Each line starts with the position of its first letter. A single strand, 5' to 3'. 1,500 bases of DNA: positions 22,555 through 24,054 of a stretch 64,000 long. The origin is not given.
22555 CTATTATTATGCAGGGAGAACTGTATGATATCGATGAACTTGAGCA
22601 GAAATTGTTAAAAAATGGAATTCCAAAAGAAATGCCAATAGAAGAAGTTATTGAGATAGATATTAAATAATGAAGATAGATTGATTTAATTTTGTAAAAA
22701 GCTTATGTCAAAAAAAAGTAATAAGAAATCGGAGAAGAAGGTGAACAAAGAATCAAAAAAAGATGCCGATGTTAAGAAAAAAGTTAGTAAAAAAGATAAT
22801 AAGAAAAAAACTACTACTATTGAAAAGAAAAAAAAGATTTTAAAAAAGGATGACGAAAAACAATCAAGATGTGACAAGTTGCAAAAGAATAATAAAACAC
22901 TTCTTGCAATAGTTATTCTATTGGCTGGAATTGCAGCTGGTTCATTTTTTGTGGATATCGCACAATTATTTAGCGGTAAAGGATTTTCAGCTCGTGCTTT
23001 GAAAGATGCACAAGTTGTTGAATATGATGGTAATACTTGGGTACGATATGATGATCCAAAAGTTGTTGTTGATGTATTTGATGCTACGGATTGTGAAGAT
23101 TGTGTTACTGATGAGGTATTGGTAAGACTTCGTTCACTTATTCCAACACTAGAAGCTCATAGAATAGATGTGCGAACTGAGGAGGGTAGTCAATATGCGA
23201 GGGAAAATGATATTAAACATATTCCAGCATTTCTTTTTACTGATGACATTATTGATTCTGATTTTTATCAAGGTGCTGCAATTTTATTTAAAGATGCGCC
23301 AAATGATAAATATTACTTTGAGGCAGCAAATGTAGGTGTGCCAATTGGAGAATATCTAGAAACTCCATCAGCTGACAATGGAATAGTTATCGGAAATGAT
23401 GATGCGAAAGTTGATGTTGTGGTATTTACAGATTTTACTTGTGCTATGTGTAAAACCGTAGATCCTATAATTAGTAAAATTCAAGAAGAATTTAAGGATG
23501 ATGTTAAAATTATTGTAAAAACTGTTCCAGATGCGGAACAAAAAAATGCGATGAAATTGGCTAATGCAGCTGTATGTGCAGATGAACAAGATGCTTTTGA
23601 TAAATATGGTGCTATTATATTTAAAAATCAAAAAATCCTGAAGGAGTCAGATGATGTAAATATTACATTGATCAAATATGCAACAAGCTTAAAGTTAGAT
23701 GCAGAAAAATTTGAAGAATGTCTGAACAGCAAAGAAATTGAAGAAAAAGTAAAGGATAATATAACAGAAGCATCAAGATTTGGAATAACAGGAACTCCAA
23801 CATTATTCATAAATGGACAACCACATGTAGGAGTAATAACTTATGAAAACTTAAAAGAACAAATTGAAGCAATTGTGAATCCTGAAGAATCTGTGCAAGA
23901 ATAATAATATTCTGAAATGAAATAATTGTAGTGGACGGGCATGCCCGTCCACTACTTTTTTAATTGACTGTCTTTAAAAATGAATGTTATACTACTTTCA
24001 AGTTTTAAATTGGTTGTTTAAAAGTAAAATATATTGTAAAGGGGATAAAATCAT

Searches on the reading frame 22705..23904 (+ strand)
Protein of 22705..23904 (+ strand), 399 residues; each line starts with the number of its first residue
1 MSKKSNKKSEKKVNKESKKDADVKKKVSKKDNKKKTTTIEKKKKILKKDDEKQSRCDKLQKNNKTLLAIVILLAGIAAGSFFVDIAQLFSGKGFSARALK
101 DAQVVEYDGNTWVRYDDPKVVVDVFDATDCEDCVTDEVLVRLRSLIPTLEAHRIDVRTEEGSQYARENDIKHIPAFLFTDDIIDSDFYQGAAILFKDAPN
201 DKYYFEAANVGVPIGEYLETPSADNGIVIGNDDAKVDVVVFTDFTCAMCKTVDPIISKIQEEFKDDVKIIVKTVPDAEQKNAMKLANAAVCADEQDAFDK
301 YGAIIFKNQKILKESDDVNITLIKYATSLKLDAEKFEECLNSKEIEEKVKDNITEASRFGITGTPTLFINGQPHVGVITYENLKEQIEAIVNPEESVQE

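Call 11: search_protein_families(library=ncbifam, proteins=[window:22705-23904:+])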
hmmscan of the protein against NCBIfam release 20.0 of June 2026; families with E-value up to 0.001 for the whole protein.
window:22705-23904:+ (399 aa): 6 families
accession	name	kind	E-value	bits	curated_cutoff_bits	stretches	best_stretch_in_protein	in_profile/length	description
NF041057.1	Rcas_1661_fam_Se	equivalog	2.5e-23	82.9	190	1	223-389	77-246/247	Rcas_1661 family thioredoxin-like (seleno)lipoprotein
NF047695.1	ThlDiSintDsbAHaem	equivalog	1e-06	28.3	290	1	233-377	37-181/206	thiol:disulfide interchange protein DsbA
TIGR00411.1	redox_disulf_1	equivalog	1.7e-05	24.8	92.75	0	348-388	38-79/82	MJ0307 family thioredoxin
TIGR01068.1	thioredoxin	equivalog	4.5e-05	23.6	96.8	0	238-284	18-63/101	thioredoxin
NF008229.0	PRK10996.1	equivalog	0.00057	19.6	125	0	232-283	51-100/141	thioredoxin TrxC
NF006898.0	PRK09381.1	equivalog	0.00064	20.1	138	0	233-270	17-57/109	thioredoxin TrxA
